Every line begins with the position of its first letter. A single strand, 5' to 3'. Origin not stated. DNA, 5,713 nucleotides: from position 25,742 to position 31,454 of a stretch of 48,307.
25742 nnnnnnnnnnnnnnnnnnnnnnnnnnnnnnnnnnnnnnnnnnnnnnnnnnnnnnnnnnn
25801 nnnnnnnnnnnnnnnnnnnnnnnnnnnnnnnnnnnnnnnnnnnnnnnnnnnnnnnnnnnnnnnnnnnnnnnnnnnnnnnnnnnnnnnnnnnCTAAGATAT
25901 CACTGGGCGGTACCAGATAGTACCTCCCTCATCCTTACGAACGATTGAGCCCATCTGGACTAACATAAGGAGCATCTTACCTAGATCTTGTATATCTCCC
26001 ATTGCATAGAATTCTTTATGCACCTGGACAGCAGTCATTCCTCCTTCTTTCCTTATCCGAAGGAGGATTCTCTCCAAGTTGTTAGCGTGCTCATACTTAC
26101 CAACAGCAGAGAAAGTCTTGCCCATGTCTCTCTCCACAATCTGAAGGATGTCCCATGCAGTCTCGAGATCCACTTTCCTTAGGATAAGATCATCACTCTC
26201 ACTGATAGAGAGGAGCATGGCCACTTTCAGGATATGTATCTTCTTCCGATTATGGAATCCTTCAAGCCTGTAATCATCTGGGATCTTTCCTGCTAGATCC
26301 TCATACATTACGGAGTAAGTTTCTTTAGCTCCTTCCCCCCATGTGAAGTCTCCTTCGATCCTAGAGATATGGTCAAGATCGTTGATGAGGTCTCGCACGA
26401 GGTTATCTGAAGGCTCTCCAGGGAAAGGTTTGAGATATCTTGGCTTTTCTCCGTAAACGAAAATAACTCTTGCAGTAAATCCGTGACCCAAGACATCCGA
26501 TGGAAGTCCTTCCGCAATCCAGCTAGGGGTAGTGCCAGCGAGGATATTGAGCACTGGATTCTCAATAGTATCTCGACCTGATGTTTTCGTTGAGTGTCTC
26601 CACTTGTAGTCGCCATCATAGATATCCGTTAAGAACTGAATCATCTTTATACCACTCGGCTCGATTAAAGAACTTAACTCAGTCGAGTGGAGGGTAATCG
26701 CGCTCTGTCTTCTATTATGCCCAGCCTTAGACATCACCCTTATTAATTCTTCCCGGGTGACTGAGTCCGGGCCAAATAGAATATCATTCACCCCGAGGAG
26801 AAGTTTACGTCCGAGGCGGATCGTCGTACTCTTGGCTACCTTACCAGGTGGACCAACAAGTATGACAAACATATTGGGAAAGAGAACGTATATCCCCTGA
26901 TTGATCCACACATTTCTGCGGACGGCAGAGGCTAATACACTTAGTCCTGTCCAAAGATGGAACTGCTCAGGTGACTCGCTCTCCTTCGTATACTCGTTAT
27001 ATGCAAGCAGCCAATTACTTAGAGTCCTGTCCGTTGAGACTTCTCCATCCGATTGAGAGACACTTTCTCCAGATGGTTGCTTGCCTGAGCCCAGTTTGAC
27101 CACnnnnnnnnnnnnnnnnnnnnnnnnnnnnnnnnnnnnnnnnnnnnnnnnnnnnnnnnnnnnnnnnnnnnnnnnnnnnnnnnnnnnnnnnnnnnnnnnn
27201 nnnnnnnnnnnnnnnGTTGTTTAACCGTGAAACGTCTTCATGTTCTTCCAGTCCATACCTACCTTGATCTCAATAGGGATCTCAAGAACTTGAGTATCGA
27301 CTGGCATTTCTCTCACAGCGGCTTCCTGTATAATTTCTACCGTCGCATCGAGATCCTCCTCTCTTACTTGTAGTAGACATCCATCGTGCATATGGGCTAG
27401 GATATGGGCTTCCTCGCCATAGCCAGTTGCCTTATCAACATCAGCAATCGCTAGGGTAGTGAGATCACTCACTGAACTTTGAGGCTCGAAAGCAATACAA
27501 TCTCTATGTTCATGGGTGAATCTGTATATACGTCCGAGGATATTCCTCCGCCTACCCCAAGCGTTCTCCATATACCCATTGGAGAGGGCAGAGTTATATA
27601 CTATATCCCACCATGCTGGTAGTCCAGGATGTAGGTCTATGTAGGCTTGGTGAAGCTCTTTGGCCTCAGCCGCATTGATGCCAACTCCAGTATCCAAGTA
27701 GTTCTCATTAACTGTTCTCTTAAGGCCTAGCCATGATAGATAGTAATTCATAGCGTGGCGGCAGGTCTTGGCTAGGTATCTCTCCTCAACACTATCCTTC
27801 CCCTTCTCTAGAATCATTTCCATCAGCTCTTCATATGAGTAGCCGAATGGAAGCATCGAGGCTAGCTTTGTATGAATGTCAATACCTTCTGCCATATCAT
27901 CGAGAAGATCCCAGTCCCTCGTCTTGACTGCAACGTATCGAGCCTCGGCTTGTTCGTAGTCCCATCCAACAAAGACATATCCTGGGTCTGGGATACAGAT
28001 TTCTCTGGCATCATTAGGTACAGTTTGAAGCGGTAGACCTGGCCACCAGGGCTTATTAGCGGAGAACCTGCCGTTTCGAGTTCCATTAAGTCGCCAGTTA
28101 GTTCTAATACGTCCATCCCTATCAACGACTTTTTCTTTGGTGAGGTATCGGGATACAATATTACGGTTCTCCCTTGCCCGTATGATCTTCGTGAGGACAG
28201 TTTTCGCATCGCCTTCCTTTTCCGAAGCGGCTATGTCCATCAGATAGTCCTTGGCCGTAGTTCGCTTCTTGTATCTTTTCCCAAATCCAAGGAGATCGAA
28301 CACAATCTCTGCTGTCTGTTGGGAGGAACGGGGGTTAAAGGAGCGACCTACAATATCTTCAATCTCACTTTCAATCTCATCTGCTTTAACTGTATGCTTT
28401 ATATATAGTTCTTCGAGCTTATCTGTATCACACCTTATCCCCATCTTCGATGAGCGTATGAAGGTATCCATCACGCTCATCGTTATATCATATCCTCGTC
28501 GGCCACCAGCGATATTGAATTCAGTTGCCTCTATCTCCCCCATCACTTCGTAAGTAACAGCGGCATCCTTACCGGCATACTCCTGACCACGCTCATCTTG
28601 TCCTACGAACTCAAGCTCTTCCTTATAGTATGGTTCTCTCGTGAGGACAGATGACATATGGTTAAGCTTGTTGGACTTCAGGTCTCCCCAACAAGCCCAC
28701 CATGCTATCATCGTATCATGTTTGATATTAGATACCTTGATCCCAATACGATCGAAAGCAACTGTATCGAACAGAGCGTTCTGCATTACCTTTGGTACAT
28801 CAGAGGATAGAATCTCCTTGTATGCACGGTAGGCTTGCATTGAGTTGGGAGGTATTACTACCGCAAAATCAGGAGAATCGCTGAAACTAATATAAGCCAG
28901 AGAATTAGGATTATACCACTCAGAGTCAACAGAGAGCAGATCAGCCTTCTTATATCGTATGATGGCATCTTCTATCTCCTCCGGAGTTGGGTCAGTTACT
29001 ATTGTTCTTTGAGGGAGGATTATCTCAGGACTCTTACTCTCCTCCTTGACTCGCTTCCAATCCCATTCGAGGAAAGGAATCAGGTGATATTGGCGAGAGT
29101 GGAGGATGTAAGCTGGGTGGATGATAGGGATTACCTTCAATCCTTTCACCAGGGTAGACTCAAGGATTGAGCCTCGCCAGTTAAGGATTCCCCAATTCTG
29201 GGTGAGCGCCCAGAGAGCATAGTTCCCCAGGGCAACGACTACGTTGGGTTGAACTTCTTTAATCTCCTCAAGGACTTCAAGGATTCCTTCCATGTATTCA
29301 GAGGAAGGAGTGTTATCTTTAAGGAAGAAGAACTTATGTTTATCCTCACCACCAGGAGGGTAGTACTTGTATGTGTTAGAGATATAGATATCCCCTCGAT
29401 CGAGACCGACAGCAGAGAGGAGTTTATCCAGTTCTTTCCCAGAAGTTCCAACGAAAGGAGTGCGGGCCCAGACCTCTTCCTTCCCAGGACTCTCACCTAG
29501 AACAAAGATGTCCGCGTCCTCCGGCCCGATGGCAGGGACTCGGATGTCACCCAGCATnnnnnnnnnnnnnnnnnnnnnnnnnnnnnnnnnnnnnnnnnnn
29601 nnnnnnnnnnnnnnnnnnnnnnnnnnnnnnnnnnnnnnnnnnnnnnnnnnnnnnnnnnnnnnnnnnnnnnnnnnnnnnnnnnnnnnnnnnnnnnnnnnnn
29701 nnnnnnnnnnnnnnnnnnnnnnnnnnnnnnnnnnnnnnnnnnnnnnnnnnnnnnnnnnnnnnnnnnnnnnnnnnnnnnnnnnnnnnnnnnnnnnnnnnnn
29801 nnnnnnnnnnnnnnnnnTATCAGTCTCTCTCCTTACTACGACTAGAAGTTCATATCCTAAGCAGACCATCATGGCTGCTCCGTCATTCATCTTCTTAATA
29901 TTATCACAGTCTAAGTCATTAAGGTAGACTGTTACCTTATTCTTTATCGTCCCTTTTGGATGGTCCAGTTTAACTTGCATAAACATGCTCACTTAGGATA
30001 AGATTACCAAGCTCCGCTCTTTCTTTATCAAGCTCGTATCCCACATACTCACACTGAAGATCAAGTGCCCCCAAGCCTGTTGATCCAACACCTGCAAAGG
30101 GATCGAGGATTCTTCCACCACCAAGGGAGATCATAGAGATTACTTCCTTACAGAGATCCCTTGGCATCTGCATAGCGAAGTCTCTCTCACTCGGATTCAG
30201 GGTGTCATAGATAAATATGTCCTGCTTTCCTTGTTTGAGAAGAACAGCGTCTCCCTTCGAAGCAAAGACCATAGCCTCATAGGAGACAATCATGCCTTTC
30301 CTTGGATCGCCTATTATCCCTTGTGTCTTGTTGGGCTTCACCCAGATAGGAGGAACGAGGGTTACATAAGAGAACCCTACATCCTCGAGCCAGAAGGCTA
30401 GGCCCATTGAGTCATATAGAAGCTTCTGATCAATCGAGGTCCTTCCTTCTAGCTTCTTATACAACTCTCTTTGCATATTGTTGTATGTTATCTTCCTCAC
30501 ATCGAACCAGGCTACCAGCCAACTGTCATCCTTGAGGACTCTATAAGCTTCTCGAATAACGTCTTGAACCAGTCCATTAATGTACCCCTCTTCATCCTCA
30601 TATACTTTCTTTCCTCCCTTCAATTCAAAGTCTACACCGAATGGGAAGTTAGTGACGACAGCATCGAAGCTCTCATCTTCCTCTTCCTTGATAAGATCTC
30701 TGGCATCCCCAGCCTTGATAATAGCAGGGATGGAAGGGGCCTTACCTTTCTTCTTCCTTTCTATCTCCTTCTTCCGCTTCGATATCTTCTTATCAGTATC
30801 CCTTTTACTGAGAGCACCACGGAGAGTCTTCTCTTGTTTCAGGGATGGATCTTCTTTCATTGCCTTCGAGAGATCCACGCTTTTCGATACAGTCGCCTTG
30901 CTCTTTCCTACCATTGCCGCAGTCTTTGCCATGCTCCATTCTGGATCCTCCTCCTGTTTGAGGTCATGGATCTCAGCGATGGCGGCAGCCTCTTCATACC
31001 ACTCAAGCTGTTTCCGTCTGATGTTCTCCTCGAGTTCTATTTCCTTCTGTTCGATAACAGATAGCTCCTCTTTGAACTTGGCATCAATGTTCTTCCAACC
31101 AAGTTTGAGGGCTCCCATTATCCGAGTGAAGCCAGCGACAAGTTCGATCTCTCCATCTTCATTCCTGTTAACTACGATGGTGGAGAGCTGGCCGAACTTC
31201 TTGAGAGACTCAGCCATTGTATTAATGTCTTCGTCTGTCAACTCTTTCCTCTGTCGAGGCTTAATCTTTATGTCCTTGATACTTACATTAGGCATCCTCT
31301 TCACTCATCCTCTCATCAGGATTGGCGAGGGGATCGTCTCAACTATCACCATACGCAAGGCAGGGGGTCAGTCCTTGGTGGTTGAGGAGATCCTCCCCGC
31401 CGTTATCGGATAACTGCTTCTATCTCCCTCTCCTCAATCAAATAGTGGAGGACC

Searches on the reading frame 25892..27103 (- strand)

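Call 29: search_protein_families(library=pfam, proteins=[window:25892-27103:-], max_evalue=0.001)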
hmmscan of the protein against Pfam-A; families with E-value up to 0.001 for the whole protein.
window:25892-27103:- (403 aa): 1 family
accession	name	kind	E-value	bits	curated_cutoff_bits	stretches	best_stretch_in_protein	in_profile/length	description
PF13148.11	DUF3987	-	9.2e-13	48.5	27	1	113-329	128-360/364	Protein of unknown function (DUF3987)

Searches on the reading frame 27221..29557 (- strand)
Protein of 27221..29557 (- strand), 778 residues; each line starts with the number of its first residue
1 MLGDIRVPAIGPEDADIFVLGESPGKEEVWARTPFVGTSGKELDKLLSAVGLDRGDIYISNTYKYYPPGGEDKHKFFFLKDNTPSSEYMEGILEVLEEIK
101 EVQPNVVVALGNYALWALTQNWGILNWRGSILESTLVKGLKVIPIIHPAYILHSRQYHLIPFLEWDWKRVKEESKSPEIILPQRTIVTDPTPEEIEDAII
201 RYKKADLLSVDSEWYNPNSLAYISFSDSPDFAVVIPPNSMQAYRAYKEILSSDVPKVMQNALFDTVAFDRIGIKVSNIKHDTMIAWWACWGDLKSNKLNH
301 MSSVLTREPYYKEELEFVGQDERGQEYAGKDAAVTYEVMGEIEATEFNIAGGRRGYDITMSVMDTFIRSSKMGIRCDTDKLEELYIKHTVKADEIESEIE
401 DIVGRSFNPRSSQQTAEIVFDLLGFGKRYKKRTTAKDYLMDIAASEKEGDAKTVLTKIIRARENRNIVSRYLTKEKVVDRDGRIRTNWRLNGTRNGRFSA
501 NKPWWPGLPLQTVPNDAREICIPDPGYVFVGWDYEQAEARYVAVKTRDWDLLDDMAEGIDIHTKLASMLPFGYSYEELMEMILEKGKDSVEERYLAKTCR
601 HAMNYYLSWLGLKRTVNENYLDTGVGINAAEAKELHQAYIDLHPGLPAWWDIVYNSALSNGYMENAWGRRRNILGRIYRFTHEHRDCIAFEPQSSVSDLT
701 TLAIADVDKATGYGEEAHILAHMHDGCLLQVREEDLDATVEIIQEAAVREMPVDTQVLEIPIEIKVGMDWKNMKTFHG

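Call 29: search_protein_families(library=pfam, proteins=[window:27221-29557:-], max_evalue=0.001)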
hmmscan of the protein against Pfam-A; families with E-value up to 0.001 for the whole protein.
window:27221-29557:- (778 aa): 3 families
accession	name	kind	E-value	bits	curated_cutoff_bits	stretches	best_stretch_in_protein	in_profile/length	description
PF00476.26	DNA_pol_A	-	8.7e-45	153.7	34.3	1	379-771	2-380/381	DNA polymerase family A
PF03167.25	UDG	-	7.8e-22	78.3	24.3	1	10-155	3-125/141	Uracil DNA glycosylase superfamily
PF01612.26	DNA_pol_A_exo1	-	3.5e-11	43.6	23.6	1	191-342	6-168/173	3'-5' exonuclease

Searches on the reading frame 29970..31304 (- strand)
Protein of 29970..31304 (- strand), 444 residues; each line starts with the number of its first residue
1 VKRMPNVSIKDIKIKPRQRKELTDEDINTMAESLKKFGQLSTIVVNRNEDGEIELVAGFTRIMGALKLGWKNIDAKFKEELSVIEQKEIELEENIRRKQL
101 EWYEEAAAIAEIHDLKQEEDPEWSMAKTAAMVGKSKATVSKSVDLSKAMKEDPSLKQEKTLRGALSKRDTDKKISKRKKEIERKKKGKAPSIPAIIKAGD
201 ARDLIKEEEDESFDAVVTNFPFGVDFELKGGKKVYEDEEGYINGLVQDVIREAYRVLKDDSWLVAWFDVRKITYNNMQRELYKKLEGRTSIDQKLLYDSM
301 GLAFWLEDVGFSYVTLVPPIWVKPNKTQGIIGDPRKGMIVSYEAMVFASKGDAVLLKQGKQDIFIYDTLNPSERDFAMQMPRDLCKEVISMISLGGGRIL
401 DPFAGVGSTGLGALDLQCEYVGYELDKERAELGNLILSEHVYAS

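Call 29: search_protein_families(library=pfam, proteins=[window:29970-31304:-], max_evalue=0.001)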
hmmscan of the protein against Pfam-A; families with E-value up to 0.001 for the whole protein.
window:29970-31304:- (444 aa): 3 families
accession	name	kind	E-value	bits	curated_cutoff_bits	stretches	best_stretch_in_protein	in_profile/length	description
PF01555.25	N6_N4_Mtase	-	3.2e-17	63.7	26.7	1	214-432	2-218/221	DNA methylase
PF02195.25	ParB_N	-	2e-08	34.6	26.3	1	5-95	4-94/95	ParB N-terminal domain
PF01170.24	UPF0020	-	0.00095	19.3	22.3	0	196-279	107-178/197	RMKL-like, methyltransferase domain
